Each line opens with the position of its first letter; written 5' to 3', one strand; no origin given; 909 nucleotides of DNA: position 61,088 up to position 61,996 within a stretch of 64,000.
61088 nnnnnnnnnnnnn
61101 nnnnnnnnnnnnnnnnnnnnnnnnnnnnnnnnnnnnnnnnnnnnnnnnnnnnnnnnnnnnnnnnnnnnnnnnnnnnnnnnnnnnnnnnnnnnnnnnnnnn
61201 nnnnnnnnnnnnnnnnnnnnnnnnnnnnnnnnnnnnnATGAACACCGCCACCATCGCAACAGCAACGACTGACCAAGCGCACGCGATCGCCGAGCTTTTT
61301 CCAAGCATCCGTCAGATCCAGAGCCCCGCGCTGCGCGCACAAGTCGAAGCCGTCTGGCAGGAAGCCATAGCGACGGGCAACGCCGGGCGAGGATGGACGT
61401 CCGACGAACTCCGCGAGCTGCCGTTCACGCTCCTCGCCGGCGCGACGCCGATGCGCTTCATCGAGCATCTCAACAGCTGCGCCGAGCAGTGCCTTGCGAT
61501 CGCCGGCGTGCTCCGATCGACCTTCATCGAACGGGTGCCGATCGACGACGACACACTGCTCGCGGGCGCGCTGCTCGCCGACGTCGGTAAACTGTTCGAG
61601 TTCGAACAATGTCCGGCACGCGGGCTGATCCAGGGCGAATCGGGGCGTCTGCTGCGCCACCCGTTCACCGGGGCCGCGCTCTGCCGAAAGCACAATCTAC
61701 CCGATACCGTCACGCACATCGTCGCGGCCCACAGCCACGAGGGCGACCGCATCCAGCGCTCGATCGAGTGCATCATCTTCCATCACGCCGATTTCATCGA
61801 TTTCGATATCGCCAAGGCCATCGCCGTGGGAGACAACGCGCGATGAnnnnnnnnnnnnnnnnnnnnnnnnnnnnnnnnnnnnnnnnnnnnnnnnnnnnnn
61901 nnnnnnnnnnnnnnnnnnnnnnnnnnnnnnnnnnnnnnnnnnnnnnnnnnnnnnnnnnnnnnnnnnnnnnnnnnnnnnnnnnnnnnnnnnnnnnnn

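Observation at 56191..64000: Complete-looking LysW carrier-protein (alpha-aminoadipate) lysine biosynthesis operon, tightly translationally coupled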

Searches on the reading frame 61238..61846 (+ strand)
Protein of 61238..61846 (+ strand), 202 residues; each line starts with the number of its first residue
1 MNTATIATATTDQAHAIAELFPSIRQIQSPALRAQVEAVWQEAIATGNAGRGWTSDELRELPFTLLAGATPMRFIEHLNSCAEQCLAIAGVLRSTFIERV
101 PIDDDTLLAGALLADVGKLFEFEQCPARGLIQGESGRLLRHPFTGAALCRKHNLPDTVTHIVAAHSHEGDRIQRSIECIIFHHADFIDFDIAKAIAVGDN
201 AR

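Call 6: search_protein_families(library=ncbifam, proteins=[window:61238-61846:+], max_evalue=0.001)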
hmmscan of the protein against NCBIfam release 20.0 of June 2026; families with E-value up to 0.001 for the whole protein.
window:61238-61846:+ (202 aa): 1 family
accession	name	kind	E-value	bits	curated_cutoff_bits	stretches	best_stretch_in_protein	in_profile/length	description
TIGR00277.1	HDIG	domain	1.5e-06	27.9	27.6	1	80-167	11-83/84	HDIG domain-containing metalloprotein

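Call 7: search_protein_families(library=pfam, proteins=[window:61238-61846:+], max_evalue=0.001)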
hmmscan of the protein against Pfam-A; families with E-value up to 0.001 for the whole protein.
window:61238-61846:+ (202 aa): 2 families
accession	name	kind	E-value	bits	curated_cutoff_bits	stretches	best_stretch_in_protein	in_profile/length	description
PF01966.28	HD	-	3.2e-07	31.1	22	1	75-187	2-113/116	HD domain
PF08668.18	HDOD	-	0.00071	19.6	22.9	0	73-126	94-140/196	HDOD domain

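Call 26: find_homologous_proteins(query=window:61238-61846:+, max_evalue=0.001)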
Query window:61238-61846:+ (202 aa): 2188 proteins with E <= 0.001 among 3775 candidates; the best 120 are listed.
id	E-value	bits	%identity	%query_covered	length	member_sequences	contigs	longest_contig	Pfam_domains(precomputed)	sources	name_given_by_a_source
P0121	3.4e-126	437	98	100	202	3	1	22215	PF01966.29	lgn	-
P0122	9.4e-98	344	84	89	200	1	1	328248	PF01966.29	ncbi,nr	ncbi:MAG: HDIG domain-containing protein [Phycisphaerales bacterium]|nr:MAG: HDIG domain-containing 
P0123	6.1e-85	302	70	95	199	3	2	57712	-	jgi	jgi:putative nucleotidyltransferase with HDIG domain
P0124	4.9e-84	299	70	97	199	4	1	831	PF01966.29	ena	-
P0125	1.7e-79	284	70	90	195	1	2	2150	-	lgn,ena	-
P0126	3.1e-76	274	67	88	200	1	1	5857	PF01966.29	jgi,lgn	-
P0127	1.1e-73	265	62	96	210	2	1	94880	-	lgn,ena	-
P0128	1.1e-73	265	63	94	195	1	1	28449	-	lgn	-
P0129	7.9e-73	262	62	95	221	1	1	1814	-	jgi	-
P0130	9.0e-73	262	63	94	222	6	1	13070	-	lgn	-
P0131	9.3e-73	262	67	88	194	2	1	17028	PF01966.29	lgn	-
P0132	1.9e-72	261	65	96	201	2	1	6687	-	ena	-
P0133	3.0e-72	261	68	89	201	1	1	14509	-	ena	-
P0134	4.0e-72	260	66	91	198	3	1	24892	PF01966.29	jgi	jgi:putative nucleotidyltransferase with HDIG domain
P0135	4.5e-72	260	65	88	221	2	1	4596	-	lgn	-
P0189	7.0e-70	253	59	92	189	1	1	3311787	PF01966.29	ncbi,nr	ncbi:MAG: HDIG domain-containing protein [Phycisphaeraceae bacterium]|nr:MAG: HDIG domain-containing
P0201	1.1e-69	252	59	95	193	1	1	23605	PF01966.29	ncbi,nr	ncbi:MAG: HDIG domain-containing protein [Anaerolineae bacterium]|nr:HDIG domain-containing protein 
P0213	1.5e-69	252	60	91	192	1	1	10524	PF01966.29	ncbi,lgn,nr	ncbi:MAG: HDIG domain-containing protein [Pirellulales bacterium]|nr:HDIG domain-containing protein 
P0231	2.1e-69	251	62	94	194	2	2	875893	PF01966.29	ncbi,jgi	jgi:putative nucleotidyltransferase with HDIG domain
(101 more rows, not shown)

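Call 27: find_encoding_contigs(protein=P0201, flank=10000, max_places=2)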
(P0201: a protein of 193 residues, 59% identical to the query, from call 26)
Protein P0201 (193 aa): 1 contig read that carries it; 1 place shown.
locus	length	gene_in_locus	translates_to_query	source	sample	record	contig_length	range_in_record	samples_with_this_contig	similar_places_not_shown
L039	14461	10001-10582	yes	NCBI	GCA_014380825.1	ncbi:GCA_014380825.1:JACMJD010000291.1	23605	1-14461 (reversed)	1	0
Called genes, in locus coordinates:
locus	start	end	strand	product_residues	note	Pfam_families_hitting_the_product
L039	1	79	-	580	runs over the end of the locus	PF03023:MurJ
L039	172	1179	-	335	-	PF17792:ThiD2, PF02581:TMP-TENI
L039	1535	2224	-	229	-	-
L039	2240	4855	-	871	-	PF17900:Peptidase_M1_N, PF01433:Peptidase_M1, PF13646:HEAT_2, PF03130:HEAT_PBS (faint), PF13646:HEAT_2 (weak)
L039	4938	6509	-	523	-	PF00890:FAD_binding_2 (weak), PF01266:DAO (weak), PF01494:FAD_binding_3 (weak), PF01593:Amino_oxidase, PF13450:NAD_binding_8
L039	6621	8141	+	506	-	PF08442:ATP-grasp_2, PF13549:ATP-grasp_5 (faint), PF24948:Citrate_synth_N (weak)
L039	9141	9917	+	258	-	PF00285:Citrate_synt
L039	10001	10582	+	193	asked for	PF01966:HD (weak)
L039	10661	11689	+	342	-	PF08100:Dimerisation, PF00891:Methyltransf_2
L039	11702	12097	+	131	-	PF14534:DUF4440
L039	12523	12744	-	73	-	-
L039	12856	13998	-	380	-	-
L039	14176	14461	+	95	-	?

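Call 28: find_encoding_contigs(protein=P0213, flank=10000, max_places=2)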
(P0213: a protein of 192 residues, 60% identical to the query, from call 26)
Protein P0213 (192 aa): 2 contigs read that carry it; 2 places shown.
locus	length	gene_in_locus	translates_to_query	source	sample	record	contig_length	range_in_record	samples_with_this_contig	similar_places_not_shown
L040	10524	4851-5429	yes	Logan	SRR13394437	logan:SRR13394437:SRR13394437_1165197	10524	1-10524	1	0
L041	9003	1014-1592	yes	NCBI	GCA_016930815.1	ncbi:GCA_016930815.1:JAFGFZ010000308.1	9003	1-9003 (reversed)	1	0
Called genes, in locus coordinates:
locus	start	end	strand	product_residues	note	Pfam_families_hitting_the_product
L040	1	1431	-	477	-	?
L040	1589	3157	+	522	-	PF08442:ATP-grasp_2, PF13549:ATP-grasp_5, PF24948:Citrate_synth_N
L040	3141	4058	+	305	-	PF02629:CoA_binding, PF13380:CoA_binding_2 (weak), PF00549:Ligase_CoA, PF13607:Succ_CoA_lig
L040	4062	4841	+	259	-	PF00285:Citrate_synt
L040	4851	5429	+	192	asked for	PF01966:HD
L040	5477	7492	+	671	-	PF00330:Aconitase, PF00694:Aconitase_C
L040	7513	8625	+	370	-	PF00180:Iso_dh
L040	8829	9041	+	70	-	-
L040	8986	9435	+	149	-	-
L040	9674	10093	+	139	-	PF00072:Response_reg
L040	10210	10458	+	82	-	-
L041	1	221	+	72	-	?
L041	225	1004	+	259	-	PF00285:Citrate_synt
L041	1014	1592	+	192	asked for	PF01966:HD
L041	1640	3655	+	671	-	PF00330:Aconitase, PF00694:Aconitase_C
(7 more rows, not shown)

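Call 29: find_encoding_contigs(protein=P0231, flank=10000, max_places=2)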
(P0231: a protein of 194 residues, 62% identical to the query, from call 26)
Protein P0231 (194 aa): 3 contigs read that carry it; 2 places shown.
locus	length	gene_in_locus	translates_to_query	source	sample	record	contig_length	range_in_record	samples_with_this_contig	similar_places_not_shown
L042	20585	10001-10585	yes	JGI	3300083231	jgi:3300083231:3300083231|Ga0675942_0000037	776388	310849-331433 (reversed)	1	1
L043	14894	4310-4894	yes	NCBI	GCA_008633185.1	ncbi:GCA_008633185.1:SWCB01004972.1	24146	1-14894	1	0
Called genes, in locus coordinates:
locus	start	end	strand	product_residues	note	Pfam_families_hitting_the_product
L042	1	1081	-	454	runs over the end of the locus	PF02347:GDC-P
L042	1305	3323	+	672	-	PF02225:PA (faint), PF04389:Peptidase_M28, PF13180:PDZ_2, PF17820:PDZ_6 (faint)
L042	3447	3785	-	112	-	PF12838:Fer4_7 (faint), PF13237:Fer4_10 (faint), PF14697:Fer4_21 (faint), PF13187:Fer4_9 (faint), PF12797:Fer4_2 (weak), PF12837:Fer4_6 (weak), PF00037:Fer4, PF11953:DUF3470, +1 more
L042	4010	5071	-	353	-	PF01018:GTP1_OBG, PF01926:MMR_HSR1, PF02421:FeoB_N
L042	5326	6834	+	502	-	PF08442:ATP-grasp_2, PF13549:ATP-grasp_5, PF24948:Citrate_synth_N, PF16114:Citrate_bind (faint)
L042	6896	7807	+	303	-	PF02629:CoA_binding, PF13380:CoA_binding_2, PF13607:Succ_CoA_lig, PF00549:Ligase_CoA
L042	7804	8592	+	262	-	PF00285:Citrate_synt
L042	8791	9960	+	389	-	PF13302:Acetyltransf_3, PF00583:Acetyltransf_1, PF13302:Acetyltransf_3, PF13420:Acetyltransf_4 (weak), PF00583:Acetyltransf_1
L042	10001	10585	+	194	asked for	PF01966:HD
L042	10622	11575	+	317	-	-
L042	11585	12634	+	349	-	-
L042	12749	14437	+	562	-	PF01841:Transglut_core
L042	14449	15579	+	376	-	PF01544:CorA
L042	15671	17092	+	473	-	PF03972:MmgE_PrpD_N, PF19305:MmgE_PrpD_C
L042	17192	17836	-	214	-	-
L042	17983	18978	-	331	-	-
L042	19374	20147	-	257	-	PF14522:Cytochrome_C7 (faint)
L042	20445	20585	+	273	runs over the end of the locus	PF00882:Zn_dep_PLPC, PF13803:DUF4184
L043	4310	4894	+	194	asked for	PF01966:HD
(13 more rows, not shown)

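Call 35: find_related_loci(query=A2, collection=metagenome_contigs, flank=10000)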
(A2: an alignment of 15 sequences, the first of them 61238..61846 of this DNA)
Query A2 (202 aa) in metagenome_contigs; peptide patterns used: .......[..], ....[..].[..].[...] (x = any residue, [..] = any of these).
600 stretches matched a pattern (row limit reached: there are more); 559 encode a relative of the query (tblastn E <= 1e-3); the best 80 are kept; 80 distinct loci.
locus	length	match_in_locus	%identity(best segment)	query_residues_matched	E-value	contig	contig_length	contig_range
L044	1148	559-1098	62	17-196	3e-82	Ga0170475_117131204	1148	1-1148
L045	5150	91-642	63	10-196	3e-75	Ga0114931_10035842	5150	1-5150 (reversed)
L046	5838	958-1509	60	10-196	4e-75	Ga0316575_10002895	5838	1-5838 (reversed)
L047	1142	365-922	60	8-196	8e-80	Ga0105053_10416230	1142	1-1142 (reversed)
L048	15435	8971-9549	57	4-196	3e-74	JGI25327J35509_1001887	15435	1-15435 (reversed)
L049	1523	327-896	57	7-196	6e-78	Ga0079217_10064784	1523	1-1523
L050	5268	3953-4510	59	11-196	6e-74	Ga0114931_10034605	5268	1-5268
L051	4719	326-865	63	17-196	4e-74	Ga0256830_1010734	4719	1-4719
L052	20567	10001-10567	56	8-196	2e-73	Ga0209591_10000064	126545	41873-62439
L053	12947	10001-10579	57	1-193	3e-73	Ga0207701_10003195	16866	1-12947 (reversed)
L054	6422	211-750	61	17-196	6e-73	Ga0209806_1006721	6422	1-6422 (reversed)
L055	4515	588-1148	57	2-193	7e-73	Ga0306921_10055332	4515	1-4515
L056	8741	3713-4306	58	3-196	6e-73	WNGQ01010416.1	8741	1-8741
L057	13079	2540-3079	60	17-196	6e-73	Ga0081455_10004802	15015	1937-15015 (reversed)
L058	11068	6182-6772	58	1-196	2e-72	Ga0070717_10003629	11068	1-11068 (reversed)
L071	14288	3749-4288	59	17-196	3e-72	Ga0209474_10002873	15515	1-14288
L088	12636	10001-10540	59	17-196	9e-72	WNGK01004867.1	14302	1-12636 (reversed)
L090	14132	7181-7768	55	1-196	8e-72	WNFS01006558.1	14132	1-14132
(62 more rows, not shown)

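Call 41: predict_structure(alignment_id=A2)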
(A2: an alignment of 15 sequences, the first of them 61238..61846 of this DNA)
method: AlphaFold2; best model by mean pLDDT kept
length: 202 residues; sequences in the alignment: 15
mean_pLDDT: 88.5   pTM: 0.85
mean pLDDT of the five models: 88.5, 87.8, 87.7, 85.3, 84.6
residues with pLDDT >= 90: 138; 70-90: 42; 50-70: 17; < 50: 5
segments of 3 or more residues with pLDDT < 50: 1-5
pLDDT, mean of each block of 10 residues (from residue 1): 50 86 98 98 95 94 71 93 97 93 97 95 91 86 94 96 71 86 91 87 79
secondary structure, 60 per line:
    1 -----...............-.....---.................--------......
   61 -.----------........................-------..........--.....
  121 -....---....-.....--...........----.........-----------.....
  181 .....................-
elements in order: H6-20 H22-26 H30-46 H55-60 H74-96 H104-113 H116-120 E122-125 E129-132 H134-138 H141-151 H156-164 H176-201

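Call 43: search_protein_families(library=pfam, proteins=[L090:4157-5386:+, L090:5450-5728:+, L090:5794-6306:+, L090:2227-3603:-, L090:12428-14131:+, L071:911-2824:-, L053:10365-11636:+, L042:10622-11575:+, L042:11585-12634:+, L088:5865-7484:-], max_evalue=0.001)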
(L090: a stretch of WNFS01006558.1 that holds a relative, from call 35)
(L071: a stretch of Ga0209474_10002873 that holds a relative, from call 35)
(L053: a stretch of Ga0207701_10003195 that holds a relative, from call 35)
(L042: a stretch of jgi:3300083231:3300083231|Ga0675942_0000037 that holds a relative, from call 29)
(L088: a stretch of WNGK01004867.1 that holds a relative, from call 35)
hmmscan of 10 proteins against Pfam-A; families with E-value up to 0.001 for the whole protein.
L090:4157-5386:+ (409 aa): 2 families
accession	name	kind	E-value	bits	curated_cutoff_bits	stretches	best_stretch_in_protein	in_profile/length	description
PF07228.17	SpoIIE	-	9.8e-35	120.7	25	1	218-405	2-191/192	Stage II sporulation protein E (SpoIIE)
PF00072.30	Response_reg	-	9.4e-28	97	30.2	1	29-143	1-111/111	Response regulator receiver domain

L090:5450-5728:+ (92 aa): 1 family
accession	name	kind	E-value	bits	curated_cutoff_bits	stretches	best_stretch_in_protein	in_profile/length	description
PF02201.23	SWIB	-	8e-27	93.3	25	1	19-91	2-74/74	SWIB/MDM2 domain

L090:5794-6306:+ (170 aa): 5 families
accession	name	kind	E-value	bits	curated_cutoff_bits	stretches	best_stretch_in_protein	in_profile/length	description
PF13098.12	Thioredoxin_2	-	1.4e-14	54.8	27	1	59-154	1-96/104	Thioredoxin-like domain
PF13899.12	Thioredoxin_7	-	9.7e-14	51.7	27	1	47-140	1-82/83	Thioredoxin-like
PF03190.21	Thioredox_DsbH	-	5.9e-07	30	27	1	42-159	16-128/163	Protein of unknown function, DUF255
PF00085.26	Thioredoxin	-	3.3e-06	27.5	23.5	1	57-151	12-90/103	Thioredoxin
PF13905.12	Thioredoxin_8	-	5.1e-05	24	27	0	89-144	47-93/94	Thioredoxin-like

L090:2227-3603:- (458 aa): 1 family
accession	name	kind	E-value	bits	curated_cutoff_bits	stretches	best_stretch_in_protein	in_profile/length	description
PF00275.25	EPSP_synthase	-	6e-112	374.8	22.8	1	28-431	16-417/417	EPSP synthase (3-phosphoshikimate 1-carboxyvinyltransferase)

L090:12428-14131:+ (568 aa): 8 families
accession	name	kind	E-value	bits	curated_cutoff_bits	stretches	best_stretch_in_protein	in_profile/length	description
PF24681.1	Kelch_KLHDC2_KLHL20_DRC7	-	1.6e-56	191.5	50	3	240-390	37-192/221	KLHDC2/KLHL20/DRC7 Kelch-repeats domain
PF24981.1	Beta-prop_ATRN-LZTR1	-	5e-34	118.3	50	2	381-566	19-220/289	Attractin/LZTR1 beta-propeller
PF01344.31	Kelch_1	-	3.3e-20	71.7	20.1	2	351-390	1-40/46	Kelch motif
PF13415.12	Kelch_3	-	3.1e-17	62.7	22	2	312-358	1-46/48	Galactose oxidase, central domain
PF13964.12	Kelch_6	-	5.3e-12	45.7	25.3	0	317-346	16-46/50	Kelch motif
PF07646.21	Kelch_2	-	9.2e-11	41.6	21.3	0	352-390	2-42/48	Kelch motif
PF13854.13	Kelch_HCF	-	1.6e-08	34.7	113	0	290-470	171-327/345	Host cell factor, Kelch-repeats domain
PF13418.12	Kelch_4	-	4e-06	27.1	21.6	0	351-399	1-49/49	Galactose oxidase, central domain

L071:911-2824:- (637 aa): 0 families

L053:10365-11636:+ (423 aa): 0 families

L042:10622-11575:+ (317 aa): 0 families

L042:11585-12634:+ (349 aa): 0 families

L088:5865-7484:- (539 aa): 1 family
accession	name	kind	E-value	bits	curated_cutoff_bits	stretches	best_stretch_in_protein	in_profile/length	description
PF13884.11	Peptidase_S74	-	3.8e-10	40.3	22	1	387-442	1-57/58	Chaperone of endosialidase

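Call 44: fold_search(model_id=the predicted structure, library=pdb)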
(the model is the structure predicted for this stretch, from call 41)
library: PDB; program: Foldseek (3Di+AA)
matches with E <= 10: 369; with E <= 0.001: 1
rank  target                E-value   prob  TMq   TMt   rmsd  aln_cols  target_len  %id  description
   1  9h3f_A                3.7e-04  1.00  0.56  0.54   5.7       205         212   16  Cryo-EM structure of YhaM (released 2025-08-06)
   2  1xx7_F                8.2e-02  1.00  0.46  0.55   6.1       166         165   16  Conserved hypothetical protein from Pyrococcus furiosus Pfu-403030-001 (released 2004-12-28)
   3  3i7a                  1.0e-01  0.98  0.39  0.29  10.2       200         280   14  Crystal structure of Putative metal-dependent phosphohydrolase (YP_926882.1) from Shewanella amazonensis SB2B at 2.06 A  (released 2009-07-21)
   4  4s1c_D                1.3e-01  1.00  0.41  0.40   7.2       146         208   15  Crystal Structure of L. monocytogenes phosphodiesterase PgpH HD domain (released 2015-02-11)
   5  9qzk_A                1.3e-01  0.80  0.37  0.19  12.3       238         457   17  SadB of Pseudomonas aeruginosa (released 2025-05-28)
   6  4s1c_A                1.5e-01  1.00  0.41  0.40   7.3       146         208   15  Crystal Structure of L. monocytogenes phosphodiesterase PgpH HD domain (released 2015-02-11)
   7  3hc1                  1.9e-01  0.89  0.39  0.27  14.3       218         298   16  Crystal structure of HDOD domain protein with unknown function (NP_953345.1) from GEOBACTER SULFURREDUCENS at 1.90 A res (released 2009-06-02)
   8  6dka_A                2.0e-01  0.99  0.43  0.38   4.4       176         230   16  Yeast Ddi2 Cyanamide Hydratase (released 2019-05-08)
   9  6yvc_A                2.0e-01  0.30  0.23  0.26  12.5       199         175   14  Crystal structure of the small alarmone hydrolase (SAH) of Pseudomonas aeruginosa (released 2021-05-12)
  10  8jgx_A                2.6e-01  0.99  0.43  0.19   5.0       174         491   11  Crystal structure of Acinetobacter baumannii exopolyphosphatase (released 2024-05-15)
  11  3m1t                  2.6e-01  0.91  0.44  0.34  13.3       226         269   15  Crystal structure of Putative phosphohydrolase (YP_929327.1) from Shewanella amazonensis SB2B at 1.62 A resolution (released 2010-03-31)
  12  1yjg_A                2.6e-01  0.15  0.17  0.20  16.0       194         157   15  Variable Small Protein 1 of Borrelia turicatae (VspA or Vsp1) (released 2006-01-24)
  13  1xx7_E                2.8e-01  0.97  0.42  0.50   6.1       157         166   15  Conserved hypothetical protein from Pyrococcus furiosus Pfu-403030-001 (released 2004-12-28)
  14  6dk9_A                3.0e-01  0.99  0.37  0.33   3.9       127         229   17  Yeast Ddi2 Cyanamide Hydratase (released 2019-05-08)
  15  6dkd_F                3.0e-01  0.97  0.41  0.36   4.5       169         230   14  Yeast Ddi2 Cyanamide Hydratase (released 2019-05-08)
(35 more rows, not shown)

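Call 45: find_encoding_contigs(protein=P0121, flank=10000, max_places=3)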
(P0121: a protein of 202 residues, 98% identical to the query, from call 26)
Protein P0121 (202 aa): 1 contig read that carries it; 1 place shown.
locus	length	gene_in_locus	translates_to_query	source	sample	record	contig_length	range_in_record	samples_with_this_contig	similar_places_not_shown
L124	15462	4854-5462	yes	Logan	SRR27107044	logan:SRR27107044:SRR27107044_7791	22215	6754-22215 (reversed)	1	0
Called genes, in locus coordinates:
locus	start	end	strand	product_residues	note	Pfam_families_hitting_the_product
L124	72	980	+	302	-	PF22626:LysX_preATP_grasp, PF08443:RimK, PF02955:GSH-S_ATP (weak)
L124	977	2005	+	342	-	PF01118:Semialdhyde_dh, PF22698:Semialdhyde_dhC_1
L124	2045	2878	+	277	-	PF00696:AA_kinase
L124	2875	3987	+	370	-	PF01546:Peptidase_M20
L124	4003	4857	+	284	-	PF00285:Citrate_synt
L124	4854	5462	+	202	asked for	PF01966:HD (weak)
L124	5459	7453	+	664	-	PF00330:Aconitase, PF00694:Aconitase_C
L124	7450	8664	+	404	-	PF00180:Iso_dh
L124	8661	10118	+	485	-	PF03972:MmgE_PrpD_N, PF19305:MmgE_PrpD_C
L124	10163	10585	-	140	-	PF02537:CRCB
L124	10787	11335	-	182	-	-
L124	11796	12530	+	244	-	PF00989:PAS (faint), PF08448:PAS_4 (weak), PF00196:GerE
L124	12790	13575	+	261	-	-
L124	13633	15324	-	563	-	PF01590:GAF, PF13185:GAF_2, PF13492:GAF_3, PF07228:SpoIIE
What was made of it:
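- On LysW/amino-group-carrier aminoadipate lysine pathway: They are absent from the operon (call 45).
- No tailoring genes are present (call 45).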

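Call 49: find_encoding_contigs(protein=P0189, flank=10000, max_places=2)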
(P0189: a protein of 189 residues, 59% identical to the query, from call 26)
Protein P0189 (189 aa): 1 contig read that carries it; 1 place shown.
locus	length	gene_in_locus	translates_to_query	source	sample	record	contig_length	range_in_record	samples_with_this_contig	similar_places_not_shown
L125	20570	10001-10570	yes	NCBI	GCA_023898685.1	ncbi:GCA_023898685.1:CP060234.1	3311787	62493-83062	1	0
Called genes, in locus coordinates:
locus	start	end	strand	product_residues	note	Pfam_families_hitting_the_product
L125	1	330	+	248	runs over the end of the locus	PF01553:Acyltransferase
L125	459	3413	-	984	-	PF01839:FG-GAP (faint), PF13517:FG-GAP_3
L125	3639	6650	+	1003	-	PF00069:Pkinase, PF07714:PK_Tyr_Ser-Thr, PF03109:ABC1 (weak), PF13424:TPR_12 (faint), PF13181:TPR_8 (faint), PF00515:TPR_1 (faint)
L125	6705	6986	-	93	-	-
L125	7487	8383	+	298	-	PF02629:CoA_binding, PF13380:CoA_binding_2, PF00549:Ligase_CoA, PF13607:Succ_CoA_lig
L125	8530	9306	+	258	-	PF00285:Citrate_synt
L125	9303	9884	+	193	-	PF13302:Acetyltransf_3, PF00583:Acetyltransf_1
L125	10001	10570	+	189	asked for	PF01966:HD (weak)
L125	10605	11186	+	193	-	PF07791:Imm11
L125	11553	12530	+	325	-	PF00487:FA_desaturase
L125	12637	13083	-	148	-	PF02823:ATP-synt_DE_N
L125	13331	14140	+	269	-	PF20434:BD-FAE, PF01738:DLH (faint), PF00326:Peptidase_S9, PF07859:Abhydrolase_3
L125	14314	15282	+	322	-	PF00005:ABC_tran, PF13304:AAA_21, PF13732:DrrA1-3_C (weak)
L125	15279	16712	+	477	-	PF12698:ABC2_membrane_3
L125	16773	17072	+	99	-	-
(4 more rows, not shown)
